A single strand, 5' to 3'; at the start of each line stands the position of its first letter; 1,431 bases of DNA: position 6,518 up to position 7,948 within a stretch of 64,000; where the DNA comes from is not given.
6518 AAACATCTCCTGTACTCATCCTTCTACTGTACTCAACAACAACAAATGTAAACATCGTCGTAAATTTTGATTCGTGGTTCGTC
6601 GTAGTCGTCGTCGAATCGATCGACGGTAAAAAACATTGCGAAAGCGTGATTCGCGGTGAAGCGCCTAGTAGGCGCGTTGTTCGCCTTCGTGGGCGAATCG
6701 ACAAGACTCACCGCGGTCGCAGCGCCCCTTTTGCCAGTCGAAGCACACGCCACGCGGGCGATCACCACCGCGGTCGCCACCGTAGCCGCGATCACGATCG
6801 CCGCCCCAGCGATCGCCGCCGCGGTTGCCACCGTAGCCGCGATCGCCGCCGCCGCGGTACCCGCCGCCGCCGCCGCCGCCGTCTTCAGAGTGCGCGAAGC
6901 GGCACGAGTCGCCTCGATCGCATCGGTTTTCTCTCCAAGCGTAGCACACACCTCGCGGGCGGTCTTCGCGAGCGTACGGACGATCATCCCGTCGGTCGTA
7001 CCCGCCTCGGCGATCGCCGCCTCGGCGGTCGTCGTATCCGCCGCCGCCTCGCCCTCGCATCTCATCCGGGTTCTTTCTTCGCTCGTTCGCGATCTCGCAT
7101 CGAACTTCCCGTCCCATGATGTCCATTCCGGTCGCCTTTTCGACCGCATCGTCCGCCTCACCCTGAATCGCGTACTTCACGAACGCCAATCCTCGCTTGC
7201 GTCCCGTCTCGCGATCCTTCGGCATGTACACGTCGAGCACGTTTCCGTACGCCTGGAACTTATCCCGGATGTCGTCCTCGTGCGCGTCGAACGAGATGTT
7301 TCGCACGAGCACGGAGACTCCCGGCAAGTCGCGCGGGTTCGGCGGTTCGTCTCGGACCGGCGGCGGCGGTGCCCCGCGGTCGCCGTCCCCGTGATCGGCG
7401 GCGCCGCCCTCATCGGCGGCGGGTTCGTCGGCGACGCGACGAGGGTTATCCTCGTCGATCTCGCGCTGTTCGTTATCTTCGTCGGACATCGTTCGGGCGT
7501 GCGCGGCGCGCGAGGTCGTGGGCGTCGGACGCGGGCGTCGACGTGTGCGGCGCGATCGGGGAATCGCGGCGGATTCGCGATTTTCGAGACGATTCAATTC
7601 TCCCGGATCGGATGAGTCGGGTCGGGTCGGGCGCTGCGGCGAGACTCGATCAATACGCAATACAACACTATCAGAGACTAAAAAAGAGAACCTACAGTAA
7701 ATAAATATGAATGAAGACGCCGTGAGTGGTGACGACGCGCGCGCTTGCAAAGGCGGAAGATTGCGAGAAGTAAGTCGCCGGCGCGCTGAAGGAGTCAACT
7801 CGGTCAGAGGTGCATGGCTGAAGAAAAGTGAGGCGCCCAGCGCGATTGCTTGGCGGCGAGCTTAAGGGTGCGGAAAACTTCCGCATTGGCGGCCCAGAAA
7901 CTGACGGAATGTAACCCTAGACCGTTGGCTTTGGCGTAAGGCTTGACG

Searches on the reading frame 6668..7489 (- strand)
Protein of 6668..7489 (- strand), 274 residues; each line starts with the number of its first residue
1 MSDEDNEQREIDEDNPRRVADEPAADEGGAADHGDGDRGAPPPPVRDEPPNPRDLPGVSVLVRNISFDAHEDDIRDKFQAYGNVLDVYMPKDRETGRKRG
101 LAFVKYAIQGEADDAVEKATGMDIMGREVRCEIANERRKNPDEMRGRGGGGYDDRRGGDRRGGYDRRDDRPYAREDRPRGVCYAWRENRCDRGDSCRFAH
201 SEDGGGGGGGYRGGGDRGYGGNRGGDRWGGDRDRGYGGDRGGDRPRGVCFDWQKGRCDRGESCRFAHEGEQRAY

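Call 39: search_solved_structures(query=window:6668-7489:-, max_evalue=0.001)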
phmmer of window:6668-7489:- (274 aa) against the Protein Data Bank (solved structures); distinct sequences matched with E-value up to 0.001: 180 (the best 60 are shown).
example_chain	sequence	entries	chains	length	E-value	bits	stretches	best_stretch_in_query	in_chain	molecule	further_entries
6r5k_D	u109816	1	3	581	4.6e-17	65.5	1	50-134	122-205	Polyadenylate-binding protein, cytoplasmic and nuclear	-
9cb5_A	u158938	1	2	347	1e-16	64.4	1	57-148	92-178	Nucleolin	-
8rzv_A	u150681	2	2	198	9.8e-15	57.9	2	46-134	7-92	Heterogeneous nuclear ribonucleoprotein A1, N-terminally processed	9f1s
9qjc_B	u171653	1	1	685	1.4e-14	57.4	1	55-140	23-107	Nucleolar protein 4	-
9gea_A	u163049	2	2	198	1.7e-14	57.1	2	46-134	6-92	Heterogeneous nuclear ribonucleoprotein A1, N-terminally processed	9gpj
8x0n_A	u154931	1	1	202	3e-14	56.3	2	49-134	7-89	Heterogeneous nuclear ribonucleoprotein A1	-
9f4d_A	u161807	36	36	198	3.1e-14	56.2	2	47-134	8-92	Heterogeneous nuclear ribonucleoprotein A1, N-terminally processed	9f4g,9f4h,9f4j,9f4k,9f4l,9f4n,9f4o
2lyv_A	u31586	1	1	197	3.4e-14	56.1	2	49-134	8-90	Heterogeneous nuclear ribonucleoprotein A1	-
4yoe_A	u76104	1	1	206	3.4e-14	56.1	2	49-134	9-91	Heterogeneous nuclear ribonucleoprotein A1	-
1l3k_A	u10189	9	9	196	3.5e-14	56.1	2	49-134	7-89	HETEROGENEOUS NUCLEAR RIBONUCLEOPROTEIN A1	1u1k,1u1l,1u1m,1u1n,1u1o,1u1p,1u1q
9vva_A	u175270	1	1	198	3.5e-14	56.1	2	49-134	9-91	Heterogeneous nuclear ribonucleoprotein A1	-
1pgz_A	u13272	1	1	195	3.5e-14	56.1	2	49-134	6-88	Heterogeneous nuclear ribonucleoprotein A1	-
6dcl_A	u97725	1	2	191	4.6e-14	55.7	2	49-134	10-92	Heterogeneous nuclear ribonucleoprotein A1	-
1ha1_A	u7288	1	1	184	5.3e-14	55.5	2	49-134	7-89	HNRNP A1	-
1up1_A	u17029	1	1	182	5.7e-14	55.4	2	49-134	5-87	HETEROGENEOUS NUCLEAR RIBONUCLEOPROTEIN A1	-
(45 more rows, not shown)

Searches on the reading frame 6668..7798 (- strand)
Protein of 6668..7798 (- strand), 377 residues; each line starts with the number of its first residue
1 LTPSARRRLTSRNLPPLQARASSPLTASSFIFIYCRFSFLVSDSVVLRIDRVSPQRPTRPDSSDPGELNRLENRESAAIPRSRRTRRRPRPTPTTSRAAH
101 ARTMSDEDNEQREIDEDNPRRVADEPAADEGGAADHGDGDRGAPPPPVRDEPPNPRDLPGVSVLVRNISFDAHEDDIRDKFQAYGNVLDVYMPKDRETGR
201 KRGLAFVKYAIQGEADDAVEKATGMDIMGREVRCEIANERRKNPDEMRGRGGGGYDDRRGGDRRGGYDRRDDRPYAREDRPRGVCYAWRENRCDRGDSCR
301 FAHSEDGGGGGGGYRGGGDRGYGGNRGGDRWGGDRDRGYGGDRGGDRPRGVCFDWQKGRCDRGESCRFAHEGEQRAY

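Call 18: search_protein_families(library=pfam, proteins=[window:6668-7798:-], max_evalue=0.001)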
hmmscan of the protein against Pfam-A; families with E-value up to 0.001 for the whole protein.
window:6668-7798:- (377 aa): 6 families
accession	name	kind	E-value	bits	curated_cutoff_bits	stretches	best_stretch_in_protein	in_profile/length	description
PF00076.28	RRM_1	-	3.6e-16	59.2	20.7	1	163-233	1-70/70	RNA recognition motif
PF18345.7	zf_CCCH_4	-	2.2e-08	34.3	29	2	352-370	1-19/19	Zinc finger domain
PF00642.30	zf-CCCH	-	1.5e-07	31.6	20.5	2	284-305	5-27/27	Zinc finger C-x8-C-x5-C-x3-H type (and similar)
PF18044.7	zf-CCCH_4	-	1.6e-06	28.2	24.6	1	352-370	3-21/22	CCCH-type zinc finger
PF16131.11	Torus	-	0.00011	23.2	29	0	336-371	58-92/109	Torus domain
PF22628.2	zf-CCCH_10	-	0.00039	20.3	27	0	351-370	5-23/39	ZAP-like CCCH zinc finger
